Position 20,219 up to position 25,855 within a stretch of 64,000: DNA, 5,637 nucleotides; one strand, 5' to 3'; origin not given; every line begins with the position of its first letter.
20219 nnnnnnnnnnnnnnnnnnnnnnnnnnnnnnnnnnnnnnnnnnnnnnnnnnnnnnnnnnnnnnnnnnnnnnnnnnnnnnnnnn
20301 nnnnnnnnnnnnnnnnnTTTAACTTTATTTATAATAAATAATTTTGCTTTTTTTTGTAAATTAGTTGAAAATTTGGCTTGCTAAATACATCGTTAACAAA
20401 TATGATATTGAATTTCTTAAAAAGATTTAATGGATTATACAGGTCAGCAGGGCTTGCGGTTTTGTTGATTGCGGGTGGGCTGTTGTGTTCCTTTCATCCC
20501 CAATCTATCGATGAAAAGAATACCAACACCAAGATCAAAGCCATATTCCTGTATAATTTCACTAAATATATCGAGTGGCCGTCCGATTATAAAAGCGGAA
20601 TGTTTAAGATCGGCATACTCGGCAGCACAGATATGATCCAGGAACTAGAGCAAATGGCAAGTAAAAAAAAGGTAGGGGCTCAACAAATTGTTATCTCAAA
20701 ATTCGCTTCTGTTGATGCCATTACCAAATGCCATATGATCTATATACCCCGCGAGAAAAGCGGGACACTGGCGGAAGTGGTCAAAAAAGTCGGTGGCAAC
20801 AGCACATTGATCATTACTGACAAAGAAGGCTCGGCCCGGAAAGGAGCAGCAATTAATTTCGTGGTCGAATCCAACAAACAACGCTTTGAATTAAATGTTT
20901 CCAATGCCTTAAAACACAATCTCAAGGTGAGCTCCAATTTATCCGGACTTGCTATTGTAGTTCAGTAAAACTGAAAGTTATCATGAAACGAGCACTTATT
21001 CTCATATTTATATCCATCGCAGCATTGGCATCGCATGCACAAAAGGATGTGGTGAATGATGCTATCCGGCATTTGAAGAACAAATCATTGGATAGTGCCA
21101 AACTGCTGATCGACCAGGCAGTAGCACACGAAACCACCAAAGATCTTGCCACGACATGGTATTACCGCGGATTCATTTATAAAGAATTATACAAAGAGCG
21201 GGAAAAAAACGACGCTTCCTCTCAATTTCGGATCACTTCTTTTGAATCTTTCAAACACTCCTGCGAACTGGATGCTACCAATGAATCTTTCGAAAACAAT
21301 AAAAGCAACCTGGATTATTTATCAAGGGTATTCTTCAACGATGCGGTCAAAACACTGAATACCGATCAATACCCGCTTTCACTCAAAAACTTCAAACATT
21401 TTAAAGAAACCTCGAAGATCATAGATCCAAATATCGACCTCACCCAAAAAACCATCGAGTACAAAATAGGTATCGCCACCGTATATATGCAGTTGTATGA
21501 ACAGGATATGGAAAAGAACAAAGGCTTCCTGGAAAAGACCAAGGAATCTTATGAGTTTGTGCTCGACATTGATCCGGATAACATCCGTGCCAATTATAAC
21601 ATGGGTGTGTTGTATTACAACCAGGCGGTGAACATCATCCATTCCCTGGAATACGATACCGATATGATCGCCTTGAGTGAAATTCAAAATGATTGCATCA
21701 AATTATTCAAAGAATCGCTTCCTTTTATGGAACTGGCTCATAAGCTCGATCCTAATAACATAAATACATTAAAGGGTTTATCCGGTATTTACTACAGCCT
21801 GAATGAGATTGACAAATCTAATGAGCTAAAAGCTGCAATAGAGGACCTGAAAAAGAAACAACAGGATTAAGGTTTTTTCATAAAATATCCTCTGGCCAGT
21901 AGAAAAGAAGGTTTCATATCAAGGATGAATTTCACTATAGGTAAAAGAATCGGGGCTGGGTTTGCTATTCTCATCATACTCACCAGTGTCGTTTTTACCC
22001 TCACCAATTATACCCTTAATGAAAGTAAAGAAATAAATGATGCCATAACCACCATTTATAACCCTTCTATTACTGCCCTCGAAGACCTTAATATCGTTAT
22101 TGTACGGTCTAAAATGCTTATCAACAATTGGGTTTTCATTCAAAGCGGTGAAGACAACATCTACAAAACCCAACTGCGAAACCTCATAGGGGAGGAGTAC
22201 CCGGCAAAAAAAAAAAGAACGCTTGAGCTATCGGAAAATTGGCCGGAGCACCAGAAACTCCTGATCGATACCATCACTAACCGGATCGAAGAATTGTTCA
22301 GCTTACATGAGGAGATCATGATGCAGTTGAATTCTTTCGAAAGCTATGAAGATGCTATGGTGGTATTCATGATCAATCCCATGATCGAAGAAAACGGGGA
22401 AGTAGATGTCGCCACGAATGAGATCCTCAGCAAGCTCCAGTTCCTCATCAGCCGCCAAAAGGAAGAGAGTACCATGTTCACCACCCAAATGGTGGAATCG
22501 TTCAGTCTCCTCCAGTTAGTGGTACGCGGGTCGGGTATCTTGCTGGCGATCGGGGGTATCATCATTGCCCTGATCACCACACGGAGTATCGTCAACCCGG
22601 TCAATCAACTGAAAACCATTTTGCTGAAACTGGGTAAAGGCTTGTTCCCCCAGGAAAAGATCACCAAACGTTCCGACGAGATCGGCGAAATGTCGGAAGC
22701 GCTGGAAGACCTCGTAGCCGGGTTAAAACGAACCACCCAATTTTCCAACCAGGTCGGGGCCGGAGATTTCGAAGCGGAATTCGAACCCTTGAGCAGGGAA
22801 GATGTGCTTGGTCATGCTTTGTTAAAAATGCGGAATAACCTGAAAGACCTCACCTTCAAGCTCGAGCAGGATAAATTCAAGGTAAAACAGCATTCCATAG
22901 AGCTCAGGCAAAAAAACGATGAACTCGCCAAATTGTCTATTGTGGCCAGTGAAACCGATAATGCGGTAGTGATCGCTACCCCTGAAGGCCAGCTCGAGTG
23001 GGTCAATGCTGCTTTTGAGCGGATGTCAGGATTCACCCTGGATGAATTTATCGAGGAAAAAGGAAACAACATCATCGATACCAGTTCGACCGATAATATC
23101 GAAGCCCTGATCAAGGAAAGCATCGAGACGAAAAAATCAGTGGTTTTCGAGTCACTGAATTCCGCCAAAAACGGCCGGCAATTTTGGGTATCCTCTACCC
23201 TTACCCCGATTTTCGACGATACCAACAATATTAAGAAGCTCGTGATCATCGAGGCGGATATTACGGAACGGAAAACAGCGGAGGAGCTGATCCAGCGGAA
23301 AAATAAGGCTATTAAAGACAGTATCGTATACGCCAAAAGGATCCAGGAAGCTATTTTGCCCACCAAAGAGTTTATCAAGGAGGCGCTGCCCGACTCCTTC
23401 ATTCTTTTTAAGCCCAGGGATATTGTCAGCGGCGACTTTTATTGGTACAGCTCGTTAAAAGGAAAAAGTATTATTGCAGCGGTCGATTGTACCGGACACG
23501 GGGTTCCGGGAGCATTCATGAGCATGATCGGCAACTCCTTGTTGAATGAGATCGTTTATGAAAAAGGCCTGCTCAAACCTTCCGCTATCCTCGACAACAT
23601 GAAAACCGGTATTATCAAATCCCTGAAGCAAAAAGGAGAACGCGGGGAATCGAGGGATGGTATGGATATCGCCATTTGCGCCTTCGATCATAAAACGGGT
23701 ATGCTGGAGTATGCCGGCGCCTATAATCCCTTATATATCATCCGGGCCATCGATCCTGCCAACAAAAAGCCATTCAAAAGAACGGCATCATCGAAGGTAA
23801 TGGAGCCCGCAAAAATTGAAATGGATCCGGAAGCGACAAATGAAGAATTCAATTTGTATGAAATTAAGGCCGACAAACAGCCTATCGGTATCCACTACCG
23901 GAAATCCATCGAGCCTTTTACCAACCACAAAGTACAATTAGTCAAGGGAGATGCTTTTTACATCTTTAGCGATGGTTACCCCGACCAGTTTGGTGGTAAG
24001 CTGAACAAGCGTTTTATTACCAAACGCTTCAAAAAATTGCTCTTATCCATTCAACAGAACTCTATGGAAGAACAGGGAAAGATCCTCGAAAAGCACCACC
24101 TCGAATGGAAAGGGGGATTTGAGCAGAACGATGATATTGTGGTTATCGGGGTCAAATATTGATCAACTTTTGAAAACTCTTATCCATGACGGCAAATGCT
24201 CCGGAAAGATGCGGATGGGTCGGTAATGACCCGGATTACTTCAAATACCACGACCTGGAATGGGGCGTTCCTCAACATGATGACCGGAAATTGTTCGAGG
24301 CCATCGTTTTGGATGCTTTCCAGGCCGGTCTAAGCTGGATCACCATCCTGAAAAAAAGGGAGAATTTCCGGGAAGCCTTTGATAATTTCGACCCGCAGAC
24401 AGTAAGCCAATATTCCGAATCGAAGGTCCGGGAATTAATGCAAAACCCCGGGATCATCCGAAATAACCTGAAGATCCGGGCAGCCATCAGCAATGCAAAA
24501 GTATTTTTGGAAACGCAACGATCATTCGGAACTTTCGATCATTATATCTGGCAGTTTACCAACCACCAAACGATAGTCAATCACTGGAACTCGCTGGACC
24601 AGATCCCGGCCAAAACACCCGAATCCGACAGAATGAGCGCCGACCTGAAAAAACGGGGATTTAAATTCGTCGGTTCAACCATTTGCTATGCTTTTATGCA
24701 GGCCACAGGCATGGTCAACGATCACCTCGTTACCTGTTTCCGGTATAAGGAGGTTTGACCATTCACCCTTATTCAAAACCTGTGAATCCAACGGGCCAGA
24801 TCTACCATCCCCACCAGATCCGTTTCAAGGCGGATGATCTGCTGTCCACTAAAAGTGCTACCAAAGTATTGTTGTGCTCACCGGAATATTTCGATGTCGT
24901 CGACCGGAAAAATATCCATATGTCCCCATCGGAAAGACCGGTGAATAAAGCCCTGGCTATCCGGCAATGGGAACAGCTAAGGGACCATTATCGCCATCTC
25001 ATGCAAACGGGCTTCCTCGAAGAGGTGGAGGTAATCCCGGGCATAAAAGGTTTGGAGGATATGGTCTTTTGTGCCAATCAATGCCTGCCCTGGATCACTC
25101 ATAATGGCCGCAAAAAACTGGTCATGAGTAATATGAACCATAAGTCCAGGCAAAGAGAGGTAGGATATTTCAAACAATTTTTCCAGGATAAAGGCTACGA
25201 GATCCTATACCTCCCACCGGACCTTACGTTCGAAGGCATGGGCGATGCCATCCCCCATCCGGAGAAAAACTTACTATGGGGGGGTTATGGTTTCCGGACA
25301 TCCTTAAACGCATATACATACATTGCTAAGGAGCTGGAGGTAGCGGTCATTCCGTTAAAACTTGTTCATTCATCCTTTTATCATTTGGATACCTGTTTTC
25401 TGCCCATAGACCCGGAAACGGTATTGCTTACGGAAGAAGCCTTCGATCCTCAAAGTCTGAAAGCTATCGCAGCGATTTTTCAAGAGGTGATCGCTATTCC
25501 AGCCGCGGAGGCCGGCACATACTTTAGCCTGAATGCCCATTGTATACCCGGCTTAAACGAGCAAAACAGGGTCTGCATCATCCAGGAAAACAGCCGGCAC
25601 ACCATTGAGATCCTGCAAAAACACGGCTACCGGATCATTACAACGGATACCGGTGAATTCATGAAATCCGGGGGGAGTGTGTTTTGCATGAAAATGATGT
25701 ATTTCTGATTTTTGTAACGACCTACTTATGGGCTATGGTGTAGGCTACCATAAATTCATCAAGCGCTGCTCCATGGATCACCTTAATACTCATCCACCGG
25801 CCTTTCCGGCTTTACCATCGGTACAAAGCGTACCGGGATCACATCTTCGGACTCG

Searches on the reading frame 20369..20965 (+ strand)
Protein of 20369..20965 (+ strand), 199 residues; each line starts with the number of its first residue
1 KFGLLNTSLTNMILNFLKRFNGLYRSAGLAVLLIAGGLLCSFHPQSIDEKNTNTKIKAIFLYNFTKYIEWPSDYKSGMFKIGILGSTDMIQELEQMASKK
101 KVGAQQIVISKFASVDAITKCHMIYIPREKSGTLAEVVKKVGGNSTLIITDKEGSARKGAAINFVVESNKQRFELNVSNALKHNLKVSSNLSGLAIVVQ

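Call 18: search_protein_families(library=pfam, proteins=[window:20369-20965:+], max_evalue=0.001)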
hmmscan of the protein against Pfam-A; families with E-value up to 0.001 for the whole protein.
window:20369-20965:+ (199 aa): 1 family
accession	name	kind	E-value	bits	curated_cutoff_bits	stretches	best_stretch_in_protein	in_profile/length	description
PF13689.11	DUF4154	-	1.8e-37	129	24.9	1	55-195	2-142/143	YfiR/HmsC-like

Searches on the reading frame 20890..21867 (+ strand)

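Call 18: search_protein_families(library=pfam, proteins=[window:20890-21867:+], max_evalue=0.001)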
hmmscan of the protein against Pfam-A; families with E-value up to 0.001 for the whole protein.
window:20890-21867:+ (326 aa): 2 families
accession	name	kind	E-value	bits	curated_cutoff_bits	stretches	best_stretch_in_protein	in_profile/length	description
PF13414.12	TPR_11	-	2.4e-07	30.8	26.8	1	219-245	15-41/42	TPR repeat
PF14559.12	TPR_19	-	7e-05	23.5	25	0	274-310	8-44/68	Tetratricopeptide repeat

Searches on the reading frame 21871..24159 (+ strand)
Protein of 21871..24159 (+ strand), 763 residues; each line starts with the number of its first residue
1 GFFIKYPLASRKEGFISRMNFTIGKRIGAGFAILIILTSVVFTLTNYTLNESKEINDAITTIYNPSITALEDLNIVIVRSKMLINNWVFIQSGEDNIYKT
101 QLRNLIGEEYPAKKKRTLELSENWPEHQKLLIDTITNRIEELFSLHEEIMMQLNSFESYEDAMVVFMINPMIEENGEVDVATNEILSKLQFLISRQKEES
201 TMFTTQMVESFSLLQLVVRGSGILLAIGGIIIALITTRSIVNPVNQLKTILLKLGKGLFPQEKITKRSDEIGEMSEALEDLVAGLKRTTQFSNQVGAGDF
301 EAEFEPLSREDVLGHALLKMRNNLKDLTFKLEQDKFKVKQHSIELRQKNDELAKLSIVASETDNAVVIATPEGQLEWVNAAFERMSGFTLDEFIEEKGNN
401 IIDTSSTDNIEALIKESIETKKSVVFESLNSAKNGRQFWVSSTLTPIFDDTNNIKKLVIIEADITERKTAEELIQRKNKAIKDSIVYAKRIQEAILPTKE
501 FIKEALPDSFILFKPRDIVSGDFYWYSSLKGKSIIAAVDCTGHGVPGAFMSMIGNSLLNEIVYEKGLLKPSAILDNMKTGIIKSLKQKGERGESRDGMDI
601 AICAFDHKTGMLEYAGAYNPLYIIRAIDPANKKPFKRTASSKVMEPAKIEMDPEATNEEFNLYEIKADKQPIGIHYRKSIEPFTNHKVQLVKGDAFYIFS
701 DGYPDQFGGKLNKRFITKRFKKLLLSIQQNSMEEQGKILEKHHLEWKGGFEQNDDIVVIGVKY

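Call 18: search_protein_families(library=pfam, proteins=[window:21871-24159:+], max_evalue=0.001)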
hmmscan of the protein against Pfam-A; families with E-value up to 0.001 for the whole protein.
window:21871-24159:+ (763 aa): 5 families
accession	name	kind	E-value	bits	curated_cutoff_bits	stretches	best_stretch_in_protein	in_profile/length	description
PF13426.13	PAS_9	-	8.5e-15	55.3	27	1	364-466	2-103/103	PAS domain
PF07228.17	SpoIIE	-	4.4e-14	53.3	25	2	663-762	96-190/192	Stage II sporulation protein E (SpoIIE)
PF08448.16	PAS_4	-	2.5e-11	44.2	23.1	1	364-468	6-109/110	PAS fold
PF08447.18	PAS_3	-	8e-07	29.7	25.6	1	378-458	4-86/89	PAS fold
PF00672.30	HAMP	-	1.3e-06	29.1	25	1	236-286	2-52/53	HAMP domain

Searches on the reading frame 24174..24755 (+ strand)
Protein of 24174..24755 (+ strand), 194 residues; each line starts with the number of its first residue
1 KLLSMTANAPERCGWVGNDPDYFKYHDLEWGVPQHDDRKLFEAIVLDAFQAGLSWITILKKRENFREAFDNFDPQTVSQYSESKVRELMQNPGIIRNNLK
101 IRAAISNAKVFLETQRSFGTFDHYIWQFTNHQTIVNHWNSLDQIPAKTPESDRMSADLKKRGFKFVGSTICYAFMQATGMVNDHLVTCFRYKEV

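Call 18: search_protein_families(library=pfam, proteins=[window:24174-24755:+], max_evalue=0.001)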
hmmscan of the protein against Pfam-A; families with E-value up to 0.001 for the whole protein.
window:24174-24755:+ (194 aa): 1 family
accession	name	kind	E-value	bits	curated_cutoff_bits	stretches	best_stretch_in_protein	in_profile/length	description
PF03352.18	Adenine_glyco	-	5e-86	287.5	25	1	15-190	1-176/177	Methyladenine glycosylase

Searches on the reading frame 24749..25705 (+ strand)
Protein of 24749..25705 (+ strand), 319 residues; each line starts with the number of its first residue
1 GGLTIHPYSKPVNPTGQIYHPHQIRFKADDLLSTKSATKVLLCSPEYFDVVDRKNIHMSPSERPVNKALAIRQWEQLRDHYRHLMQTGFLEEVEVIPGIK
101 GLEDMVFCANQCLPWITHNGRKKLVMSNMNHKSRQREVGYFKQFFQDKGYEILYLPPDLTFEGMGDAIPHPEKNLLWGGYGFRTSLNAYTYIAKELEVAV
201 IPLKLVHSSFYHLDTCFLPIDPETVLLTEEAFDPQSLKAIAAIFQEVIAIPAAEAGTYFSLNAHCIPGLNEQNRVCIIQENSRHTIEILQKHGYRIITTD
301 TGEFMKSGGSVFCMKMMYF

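Call 18: search_protein_families(library=pfam, proteins=[window:24749-25705:+], max_evalue=0.001)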
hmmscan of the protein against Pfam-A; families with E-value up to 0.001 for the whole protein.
window:24749-25705:+ (319 aa): 2 families
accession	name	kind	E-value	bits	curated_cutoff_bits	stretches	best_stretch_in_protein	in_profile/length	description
PF19420.4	DDAH_eukar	-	2.5e-09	37.3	23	1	64-316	22-288/291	N,N dimethylarginine dimethylhydrolase, eukaryotic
PF02274.22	ADI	-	3.9e-06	26.6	22.8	1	122-237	136-266/377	Arginine deiminase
